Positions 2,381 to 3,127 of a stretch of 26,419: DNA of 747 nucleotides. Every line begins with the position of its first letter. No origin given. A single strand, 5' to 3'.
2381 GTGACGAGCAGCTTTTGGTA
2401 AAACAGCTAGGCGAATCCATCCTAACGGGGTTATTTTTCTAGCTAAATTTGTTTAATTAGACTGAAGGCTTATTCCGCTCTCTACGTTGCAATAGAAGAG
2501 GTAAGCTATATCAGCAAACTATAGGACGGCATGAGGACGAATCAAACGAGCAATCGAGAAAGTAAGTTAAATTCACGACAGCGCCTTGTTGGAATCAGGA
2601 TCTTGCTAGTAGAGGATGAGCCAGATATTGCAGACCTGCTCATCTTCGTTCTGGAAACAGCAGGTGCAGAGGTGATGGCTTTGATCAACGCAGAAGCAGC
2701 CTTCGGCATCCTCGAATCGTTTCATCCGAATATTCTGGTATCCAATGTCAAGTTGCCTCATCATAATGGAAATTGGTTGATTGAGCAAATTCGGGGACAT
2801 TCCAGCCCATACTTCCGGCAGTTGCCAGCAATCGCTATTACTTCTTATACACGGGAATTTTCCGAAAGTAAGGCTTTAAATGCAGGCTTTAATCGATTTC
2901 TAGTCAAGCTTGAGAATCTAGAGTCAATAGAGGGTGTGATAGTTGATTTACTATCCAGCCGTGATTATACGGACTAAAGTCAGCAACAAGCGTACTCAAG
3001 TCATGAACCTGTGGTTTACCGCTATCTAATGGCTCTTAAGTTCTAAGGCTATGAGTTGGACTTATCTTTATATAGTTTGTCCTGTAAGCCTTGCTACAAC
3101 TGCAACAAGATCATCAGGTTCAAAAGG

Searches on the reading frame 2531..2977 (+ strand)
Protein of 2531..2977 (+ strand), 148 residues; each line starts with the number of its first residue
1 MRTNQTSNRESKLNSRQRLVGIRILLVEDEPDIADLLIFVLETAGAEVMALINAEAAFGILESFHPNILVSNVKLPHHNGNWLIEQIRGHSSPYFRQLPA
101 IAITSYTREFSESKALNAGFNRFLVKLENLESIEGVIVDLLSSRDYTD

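Call 67: search_protein_families(library=pfam, proteins=[window:2531-2977:+], max_evalue=0.001)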
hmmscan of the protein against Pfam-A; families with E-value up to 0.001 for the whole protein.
window:2531-2977:+ (148 aa): 1 family
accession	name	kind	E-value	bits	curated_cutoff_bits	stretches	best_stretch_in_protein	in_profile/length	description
PF00072.30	Response_reg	-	4.3e-16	59.5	30.2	1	24-133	1-106/111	Response regulator receiver domain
